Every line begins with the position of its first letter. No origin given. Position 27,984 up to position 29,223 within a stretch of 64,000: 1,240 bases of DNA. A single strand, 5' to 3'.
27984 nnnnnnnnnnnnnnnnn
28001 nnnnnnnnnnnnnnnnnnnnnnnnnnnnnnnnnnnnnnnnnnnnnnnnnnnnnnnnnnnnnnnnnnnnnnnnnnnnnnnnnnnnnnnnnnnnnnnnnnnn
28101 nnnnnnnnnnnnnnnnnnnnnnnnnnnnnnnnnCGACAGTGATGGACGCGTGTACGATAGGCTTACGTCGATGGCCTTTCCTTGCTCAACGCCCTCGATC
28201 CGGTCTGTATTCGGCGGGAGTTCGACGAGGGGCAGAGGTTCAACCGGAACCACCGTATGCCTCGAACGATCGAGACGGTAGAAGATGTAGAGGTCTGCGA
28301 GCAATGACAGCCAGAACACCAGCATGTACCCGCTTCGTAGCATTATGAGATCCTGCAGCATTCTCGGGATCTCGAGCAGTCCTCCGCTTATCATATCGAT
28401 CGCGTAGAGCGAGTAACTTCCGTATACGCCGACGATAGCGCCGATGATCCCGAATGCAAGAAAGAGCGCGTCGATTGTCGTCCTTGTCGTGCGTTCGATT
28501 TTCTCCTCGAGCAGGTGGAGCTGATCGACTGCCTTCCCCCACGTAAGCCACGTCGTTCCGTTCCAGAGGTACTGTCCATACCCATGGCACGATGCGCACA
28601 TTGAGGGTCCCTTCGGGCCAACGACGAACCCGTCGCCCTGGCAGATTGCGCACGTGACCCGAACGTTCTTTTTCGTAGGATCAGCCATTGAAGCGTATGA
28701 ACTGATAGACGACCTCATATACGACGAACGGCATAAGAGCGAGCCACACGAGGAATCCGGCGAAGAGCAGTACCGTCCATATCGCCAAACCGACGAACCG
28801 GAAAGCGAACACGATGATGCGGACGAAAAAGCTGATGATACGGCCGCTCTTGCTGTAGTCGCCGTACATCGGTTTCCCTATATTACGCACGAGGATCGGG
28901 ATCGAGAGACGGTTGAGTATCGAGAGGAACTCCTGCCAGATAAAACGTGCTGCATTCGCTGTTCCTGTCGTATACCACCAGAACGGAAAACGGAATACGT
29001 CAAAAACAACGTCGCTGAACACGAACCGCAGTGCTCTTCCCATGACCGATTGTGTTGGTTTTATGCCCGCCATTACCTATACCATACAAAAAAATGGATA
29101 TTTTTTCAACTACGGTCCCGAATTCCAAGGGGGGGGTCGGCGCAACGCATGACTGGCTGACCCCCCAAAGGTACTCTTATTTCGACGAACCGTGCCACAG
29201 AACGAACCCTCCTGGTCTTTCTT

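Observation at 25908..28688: Membrane-anchored Clp/Hsp100 ATPase with a DnaJ-type zinc finger and a dead first ATPase domain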

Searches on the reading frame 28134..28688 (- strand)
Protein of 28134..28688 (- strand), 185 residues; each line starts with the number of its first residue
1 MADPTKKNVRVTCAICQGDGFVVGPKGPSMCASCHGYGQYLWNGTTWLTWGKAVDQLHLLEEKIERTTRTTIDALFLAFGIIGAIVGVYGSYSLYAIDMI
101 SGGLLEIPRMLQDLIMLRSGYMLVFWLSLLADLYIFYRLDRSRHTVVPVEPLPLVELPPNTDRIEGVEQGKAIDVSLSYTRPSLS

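Call 23: search_protein_families(library=pfam, proteins=[window:28134-28688:-], max_evalue=10)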
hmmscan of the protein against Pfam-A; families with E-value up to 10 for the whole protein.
window:28134-28688:- (185 aa): 2 families
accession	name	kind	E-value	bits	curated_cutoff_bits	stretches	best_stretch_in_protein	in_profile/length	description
PF00684.25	DnaJ_CXXCXGXG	-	0.033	14.9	32.7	1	13-39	1-26/65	DnaJ central domain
PF17302.8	DUF5351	-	5.3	7.9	27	0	13-39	1-28/29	Family of unknown function (DUF5351)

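Call 28: search_protein_representatives(protein=window:28134-28688:-)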
Query: 185 residues. Proteins with E-value up to 0.001 (for the whole library): 62; up to 1e-10: 9; up to 1e-30: 0. The best 62 are listed.
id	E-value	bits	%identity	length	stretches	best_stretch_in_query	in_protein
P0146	2.2e-14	69.8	32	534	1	12-181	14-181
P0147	3.6e-14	69.2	33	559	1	8-168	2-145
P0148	8.6e-14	67.9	34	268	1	6-184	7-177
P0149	1.6e-13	67.1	36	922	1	5-176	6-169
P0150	6.0e-13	65.2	35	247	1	11-160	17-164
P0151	8.5e-12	61.4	32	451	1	11-184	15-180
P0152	1.4e-11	60.8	31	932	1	12-155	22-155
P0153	2.8e-11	59.7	33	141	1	11-142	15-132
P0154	8.1e-11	58.2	32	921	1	6-180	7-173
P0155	1.8e-10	57.1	36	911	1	12-150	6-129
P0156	3.3e-10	56.2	34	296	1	12-149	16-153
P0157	4.8e-10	55.7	33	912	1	12-141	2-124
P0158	2.1e-09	53.6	31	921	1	11-180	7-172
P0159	4.4e-09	52.6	32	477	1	9-144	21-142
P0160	4.5e-09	52.5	46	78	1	2-71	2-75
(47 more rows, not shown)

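Call 34: search_protein_families(library=phrogs, proteins=[window:28134-28688:-], max_evalue=0.1)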
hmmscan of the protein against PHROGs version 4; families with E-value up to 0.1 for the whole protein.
window:28134-28688:- (185 aa): 0 families

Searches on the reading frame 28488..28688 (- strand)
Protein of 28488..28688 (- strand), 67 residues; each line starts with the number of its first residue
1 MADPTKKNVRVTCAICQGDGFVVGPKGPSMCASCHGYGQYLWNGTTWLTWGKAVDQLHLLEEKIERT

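Call 23: search_protein_families(library=pfam, proteins=[window:28488-28688:-], max_evalue=10)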
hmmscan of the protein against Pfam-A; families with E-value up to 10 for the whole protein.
seq(67 aa): 4 families
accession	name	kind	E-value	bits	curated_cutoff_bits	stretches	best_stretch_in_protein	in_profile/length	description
PF00684.25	DnaJ_CXXCXGXG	-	0.0028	18.3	32.7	1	11-37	42-64/65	DnaJ central domain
PF25433.1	DUF7895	-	0.3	11.9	27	1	13-23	14-24/75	Domain of unknown function (DUF7895)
PF17302.8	DUF5351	-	0.47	11.2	27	1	13-39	1-28/29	Family of unknown function (DUF5351)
PF21002.2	TMEM106_N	-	7.7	7.6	24.5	1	10-22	54-66/91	Transmembrane protein 106 N-terminal region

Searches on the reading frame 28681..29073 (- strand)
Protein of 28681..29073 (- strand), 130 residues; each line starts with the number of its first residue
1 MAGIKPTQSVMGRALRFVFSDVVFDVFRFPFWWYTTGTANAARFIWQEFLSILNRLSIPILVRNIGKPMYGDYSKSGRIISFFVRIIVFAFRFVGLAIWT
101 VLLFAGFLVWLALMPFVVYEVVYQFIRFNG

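Call 3: search_protein_families(library=pfam, proteins=[window:28681-29073:-], max_evalue=0.1)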
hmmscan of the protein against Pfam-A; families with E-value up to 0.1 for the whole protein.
window:28681-29073:- (130 aa): 0 families

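Call 4: search_protein_families(library=ncbifam, proteins=[window:28681-29073:-], max_evalue=0.1)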
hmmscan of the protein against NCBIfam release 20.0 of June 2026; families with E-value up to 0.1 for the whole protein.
window:28681-29073:- (130 aa): 0 families

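Call 20: find_homologous_proteins(query=window:28684-29073:-, max_evalue=0.001)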
Query window:28684-29073:- (130 aa): 25 proteins with E <= 0.001 among 32 candidates.
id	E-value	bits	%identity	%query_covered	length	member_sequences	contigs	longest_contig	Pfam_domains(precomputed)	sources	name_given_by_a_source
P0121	3.8e-78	278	100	100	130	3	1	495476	-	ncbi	ncbi:MAG: hypothetical protein V1907_02950 [Candidatus Kerfeldbacteria bacterium]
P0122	1.7e-57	211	78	98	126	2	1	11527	-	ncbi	-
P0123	5.6e-57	210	75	97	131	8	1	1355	-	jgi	jgi:hypothetical protein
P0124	1.2e-56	209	75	97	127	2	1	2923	-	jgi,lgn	-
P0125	6.4e-56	206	78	92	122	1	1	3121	-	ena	-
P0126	1.1e-55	205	78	92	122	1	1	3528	-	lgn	-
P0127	1.6e-55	205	82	87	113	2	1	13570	-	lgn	-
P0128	1.2e-54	202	76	92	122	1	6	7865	-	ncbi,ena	-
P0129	1.7e-52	195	70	97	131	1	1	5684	-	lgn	-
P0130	4.0e-44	168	60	96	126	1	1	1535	-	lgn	-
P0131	5.4e-42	161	63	97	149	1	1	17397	-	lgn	-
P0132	7.7e-39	151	55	97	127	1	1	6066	-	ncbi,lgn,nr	ncbi:MAG: hypothetical protein HY421_02095 [Candidatus Kerfeldbacteria bacterium]|nr:hypothetical pr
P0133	6.7e-38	148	57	92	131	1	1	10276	-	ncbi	-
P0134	1.6e-26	111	46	86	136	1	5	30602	-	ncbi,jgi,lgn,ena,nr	ncbi:hypothetical protein KJ810_04330 [Patescibacteria group bacterium]|nr:hypothetical protein [Pat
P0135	1.9e-26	111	46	86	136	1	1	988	-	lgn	-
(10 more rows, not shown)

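Call 23: search_protein_families(library=pfam, proteins=[window:28684-29073:-], max_evalue=10)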
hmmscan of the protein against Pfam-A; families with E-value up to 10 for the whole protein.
window:28684-29073:- (130 aa): 0 families

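Call 34: search_protein_families(library=phrogs, proteins=[window:28684-29073:-], max_evalue=0.1)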
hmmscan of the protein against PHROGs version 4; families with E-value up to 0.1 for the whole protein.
window:28684-29073:- (130 aa): 0 families

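Call 35: search_protein_families(library=padloc, proteins=[window:28684-29073:-], max_evalue=0.01)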
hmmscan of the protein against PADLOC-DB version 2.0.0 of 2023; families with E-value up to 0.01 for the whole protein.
window:28684-29073:- (130 aa): 0 families

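Call 36: find_related_loci(query=A3, collection=genome_contigs, flank=6000)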
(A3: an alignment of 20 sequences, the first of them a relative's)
Query A3 (130 aa) in genome_contigs; peptide patterns used: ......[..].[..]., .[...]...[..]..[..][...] (x = any residue, [..] = any of these).
207 stretches matched a pattern; 193 encode a relative of the query (tblastn E <= 1e-3); the best 80 are kept; 80 distinct loci.
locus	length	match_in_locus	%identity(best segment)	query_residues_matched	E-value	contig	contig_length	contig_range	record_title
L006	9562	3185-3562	75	1-126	3e-60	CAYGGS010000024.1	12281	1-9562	MAG TPA_asm: uncultured Gammaproteobacteria bacterium isolate ERP113451_co2_34 genome assembly, contig: NODE_3700_length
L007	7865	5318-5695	74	1-126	7e-59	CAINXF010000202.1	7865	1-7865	MAG: Candidatus Kerfeldbacteria bacterium isolate AlinenSediments_bin-3800 genome assembly, contig: bin-3800:202/211, wh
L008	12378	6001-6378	63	1-126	1e-48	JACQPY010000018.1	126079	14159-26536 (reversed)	MAG: Candidatus Kerfeldbacteria bacterium isolate NC_groundwater_1319_Ag_S-0.2um_58_88 S_p2_S4_coassembly_k141_3103078,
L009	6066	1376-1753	55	1-126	2e-43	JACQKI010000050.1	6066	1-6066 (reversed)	MAG: Candidatus Kerfeldbacteria bacterium isolate NC_groundwater_1173_Ag_S-0.1um_59_32 S_p1_S3_coassembly_k141_1757124,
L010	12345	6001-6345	45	8-122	3e-29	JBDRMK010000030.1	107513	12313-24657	MAG: Patescibacteria group bacterium isolate MEGAHIT-group-1.828 k141_5249805, whole genome shotgun sequence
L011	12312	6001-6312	47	8-111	9e-29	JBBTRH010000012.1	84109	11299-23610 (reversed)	MAG: Patescibacteria group bacterium isolate H32-bin145_1 H32_bin145_1_000000000012, whole genome shotgun sequence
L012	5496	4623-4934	47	8-111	8e-28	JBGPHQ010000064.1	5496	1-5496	MAG: Patescibacteria group bacterium isolate OBJ_0618_7090110_354 k141_11848710_length_5496_cov_11.0000, whole genome sh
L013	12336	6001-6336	43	13-124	6e-28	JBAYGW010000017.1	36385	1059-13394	MAG: Patescibacteria group bacterium isolate SO_2016_GW1_134 scaffold02122_OW334_2016, whole genome shotgun sequence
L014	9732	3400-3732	43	14-124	2e-27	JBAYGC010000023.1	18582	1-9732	MAG: Patescibacteria group bacterium isolate SO_2016_GW1_116 scaffold05136_OW334_2016, whole genome shotgun sequence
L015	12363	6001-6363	42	1-125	3e-27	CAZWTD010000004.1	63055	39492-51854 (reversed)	MAG TPA_asm: uncultured Gammaproteobacteria bacterium isolate binchicken_co115_111 genome assembly, contig: NODE_871_len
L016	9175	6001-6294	49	20-118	5e-27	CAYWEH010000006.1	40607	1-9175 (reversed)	MAG TPA_asm: uncultured Gammaproteobacteria bacterium isolate ERP125453_co1_536 genome assembly, contig: NODE_741_length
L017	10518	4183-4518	46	14-125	5e-27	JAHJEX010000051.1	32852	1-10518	MAG: Patescibacteria group bacterium isolate Modern_marine_glass_biofilm.mb.144 Modern_marine_gla.mb.144_k141_606832, wh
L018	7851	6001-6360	45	7-126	7e-26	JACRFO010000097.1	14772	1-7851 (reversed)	MAG: Candidatus Kerfeldbacteria bacterium isolate NC_groundwater_1727_Pr3_B-0.1um_56_8 SR-2_scaffold_141_3185740, whole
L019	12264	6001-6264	51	7-94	1e-25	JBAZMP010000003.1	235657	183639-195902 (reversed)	MAG: Patescibacteria group bacterium isolate SO_2017_LW4_46 scaffold_9_c2_LW137-91_2017, whole genome shotgun sequence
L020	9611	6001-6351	41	11-127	3e-25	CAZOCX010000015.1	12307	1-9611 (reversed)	MAG TPA_asm: uncultured Gammaproteobacteria bacterium isolate binchicken_co144_210 genome assembly, contig: NODE_10724_l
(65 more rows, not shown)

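Call 41: predict_structure(alignment_id=A3)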
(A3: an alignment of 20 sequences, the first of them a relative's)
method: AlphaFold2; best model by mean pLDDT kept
length: 130 residues; sequences in the alignment: 20
mean_pLDDT: 80.2   pTM: 0.55
mean pLDDT of the five models: 80.2, 75.5, 74.8, 70.6, 67.2
residues with pLDDT >= 90: 18; 70-90: 92; 50-70: 15; < 50: 5
segments of 3 or more residues with pLDDT < 50: 1-5
pLDDT, mean of each block of 10 residues (from residue 1): 49 68 74 83 89 85 81 83 88 91 91 84 75
secondary structure, 60 per line:
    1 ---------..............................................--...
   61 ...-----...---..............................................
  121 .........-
elements in order: H10-55 H58-63 H75-129

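Call 50: fold_search(model_id=the predicted structure, library=pdb)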
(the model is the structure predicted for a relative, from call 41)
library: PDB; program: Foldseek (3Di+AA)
matches with E <= 10: 41; with E <= 0.001: 0
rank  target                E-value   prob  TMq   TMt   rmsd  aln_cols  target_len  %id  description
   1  6z6f_D                3.1e+00  0.20  0.39  0.13   9.1       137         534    9  HDAC-PC (released 2021-02-17)
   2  9jz0_0                3.7e+00  0.14  0.34  0.37   8.2       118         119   13  portal-tail complex of DNA-ejected T7 (released 2024-12-11)
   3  5wkq_A                3.9e+00  0.11  0.29  0.25   8.4       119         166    9  2.10 A resolution structure of IpaB (residues 74-242) from Shigella flexneri (released 2018-05-16)
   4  1l8d_B                5.2e+00  0.15  0.36  0.42   5.9       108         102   11  Rad50 coiled-coil Zn hook (released 2002-08-28)
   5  9ijj_d                5.8e+00  0.06  0.28  0.08  12.1       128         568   12  In situ structure of the central apparatus in mouse sperm axoneme. (released 2025-06-04)
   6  8t0p_B                6.2e+00  0.28  0.47  0.55   3.9       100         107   10  Structure of Cse4 bound to Ame1 and Okp1 (released 2023-09-27)
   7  4zwt_F                6.2e+00  0.12  0.38  0.39  10.9       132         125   15  Crystal Structure of the Bacteriophage T4 recombination mediator protein UvsY, Lattice Type IV (released 2016-03-02)
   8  3u0c_A                6.5e+00  0.14  0.41  0.37   7.1       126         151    8  Crystal structure of N-terminal region of Type III Secretion First Translocator IpaB (residues 74-224) (released 2012-02-15)
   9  7nhn_0                6.5e+00  0.11  0.27  0.11   5.7        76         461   14  VgaL, an antibiotic resistance ABCF, in complex with 70S ribosome from Listeria monocytogenes (released 2021-05-05)
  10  6b87_A                6.9e+00  0.18  0.41  0.50   5.6        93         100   14  Crystal structure of transmembrane protein TMHC2_E (released 2018-03-14)
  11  5c21_B                6.9e+00  0.14  0.47  0.27   9.4       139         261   10  Crystal structure of native HlyD from E. coli (released 2016-02-17)
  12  8e2i_E                6.9e+00  0.13  0.36  0.29   6.6        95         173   15  Cryo-EM structure of BIRC6/Smac (released 2023-02-15)
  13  1i49_A                6.9e+00  0.10  0.33  0.25   7.0       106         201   10  CRYSTAL STRUCTURE ANALYSIS OF ARFAPTIN (released 2001-05-16)
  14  7nna                  6.9e+00  0.07  0.30  0.22  10.8       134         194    8  Toxin Import Through the Antibiotic Efflux Channel TolC (released 2021-07-07)
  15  5wkq_B                7.3e+00  0.13  0.40  0.36   6.4       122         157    8  2.10 A resolution structure of IpaB (residues 74-242) from Shigella flexneri (released 2018-05-16)
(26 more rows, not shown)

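Call 52: search_protein_families(library=pfam, alignment_id=A3, max_evalue=5)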
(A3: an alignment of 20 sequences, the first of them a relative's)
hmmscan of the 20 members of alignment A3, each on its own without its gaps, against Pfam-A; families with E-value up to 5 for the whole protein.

A. member 1, P0121 (130 aa): 0 families

B. families by the number of members that match (of 20 scanned): 11 families
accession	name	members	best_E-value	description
PF12682.12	Flavodoxin_4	6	0.063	Flavodoxin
PF00487.30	FA_desaturase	3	0.39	Fatty acid desaturase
PF11298.13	DUF3099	2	0.73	Protein of unknown function (DUF3099)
PF05767.17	Pox_A14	2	0.99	Poxvirus virion envelope protein A14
PF05820.16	Ac81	2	3.1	Baculoviridae AC81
PF13200.12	DUF4015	1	0.1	Putative glycosyl hydrolase domain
PF04428.19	Choline_kin_N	1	0.12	Choline kinase N terminus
PF08456.15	Vmethyltransf_C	1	0.32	Viral methyltransferase C-terminal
PF10726.14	DUF2518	1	0.68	Protein of function (DUF2518)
PF20990.2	DUF2207_C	1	1.9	Predicted membrane protein (DUF2207) C-terminal domain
PF07916.16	TraG_N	1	2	TraG-like protein, N-terminal region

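Call 53: search_solved_structures(query=A3, max_evalue=10)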
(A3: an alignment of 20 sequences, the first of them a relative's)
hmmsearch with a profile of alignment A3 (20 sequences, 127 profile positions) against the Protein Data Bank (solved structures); distinct sequences matched with E-value up to 10: 16.
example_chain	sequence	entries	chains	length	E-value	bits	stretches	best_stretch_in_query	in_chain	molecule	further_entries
9oqp_A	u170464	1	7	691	0.26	14.5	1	85-124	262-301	Pannexin-1,RNA-directed RNA polymerase L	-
9oqq_A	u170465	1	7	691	0.26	14.5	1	85-124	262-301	Pannexin-1,RNA-directed RNA polymerase L chimera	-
6wbk_A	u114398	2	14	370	0.4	13.9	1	85-124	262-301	Pannexin-1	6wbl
6wbi_A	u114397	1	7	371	0.4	13.9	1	85-124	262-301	Pannexin-1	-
6wbf_A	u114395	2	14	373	0.4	13.9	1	85-124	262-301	Pannexin-1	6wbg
6wbm_A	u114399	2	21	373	0.4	13.9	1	85-124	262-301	Pannexin-1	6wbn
8hdu_A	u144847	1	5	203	0.42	13.8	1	31-122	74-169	De novo design cavitated protein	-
7wsv_A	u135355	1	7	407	0.46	13.7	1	85-124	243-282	Pannexin-1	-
6m02_A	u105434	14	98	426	0.48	13.6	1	85-124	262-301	Pannexin-1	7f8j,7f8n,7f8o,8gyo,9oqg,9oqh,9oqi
8gts_A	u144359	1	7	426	0.48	13.6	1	85-124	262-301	Pannexin-1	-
7dwb_A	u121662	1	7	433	0.49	13.6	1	85-124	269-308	Pannexin-1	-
8gtt_A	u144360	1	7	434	0.5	13.6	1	85-124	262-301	Pannexin-1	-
6v6d_A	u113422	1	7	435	0.5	13.6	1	85-124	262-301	Pannexin-1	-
6ltn_E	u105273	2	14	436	0.5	13.6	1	85-124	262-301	Pannexin-1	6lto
6m66_A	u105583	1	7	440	0.5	13.6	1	85-124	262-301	Pannexin-1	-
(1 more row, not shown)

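Call 63: find_homologous_proteins(query=A4, max_evalue=0.001)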
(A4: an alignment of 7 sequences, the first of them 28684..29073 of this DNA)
Query A4 (7 sequences) (130 aa, profile of the alignment): 580 proteins with E <= 0.001 among 1631 candidates; the best 120 are listed.
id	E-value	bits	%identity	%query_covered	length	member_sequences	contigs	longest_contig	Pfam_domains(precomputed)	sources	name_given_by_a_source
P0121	1.1e-42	163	100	100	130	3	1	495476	-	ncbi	ncbi:MAG: hypothetical protein V1907_02950 [Candidatus Kerfeldbacteria bacterium]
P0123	4.6e-40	154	75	97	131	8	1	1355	-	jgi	jgi:hypothetical protein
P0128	1.3e-39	153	76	92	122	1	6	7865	-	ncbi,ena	-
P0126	2.1e-39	152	78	92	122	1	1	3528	-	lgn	-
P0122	6.4e-39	151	78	98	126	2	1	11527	-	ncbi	-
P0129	1.8e-37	146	70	97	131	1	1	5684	-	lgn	-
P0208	2.2e-37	146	31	66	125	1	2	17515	-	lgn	-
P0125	2.3e-37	146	78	92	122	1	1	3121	-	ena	-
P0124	2.5e-37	145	75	97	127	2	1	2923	-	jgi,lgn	-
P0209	3.0e-37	145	29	77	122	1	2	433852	-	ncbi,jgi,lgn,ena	ncbi:MAG: hypothetical protein WC719_02150 [Patescibacteria group bacterium]|jgi:hypothetical protei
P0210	4.8e-37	145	50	85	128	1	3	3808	-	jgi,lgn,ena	-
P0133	8.0e-37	144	57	92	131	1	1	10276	-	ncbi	-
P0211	1.0e-36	143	26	90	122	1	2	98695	-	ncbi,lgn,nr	ncbi:MAG: hypothetical protein KIH62_002375 [Candidatus Kerfeldbacteria bacterium]|nr:hypothetical p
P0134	1.7e-36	143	46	86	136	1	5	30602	-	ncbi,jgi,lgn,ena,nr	ncbi:hypothetical protein KJ810_04330 [Patescibacteria group bacterium]|nr:hypothetical protein [Pat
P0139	2.3e-36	142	45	85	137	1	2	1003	-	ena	-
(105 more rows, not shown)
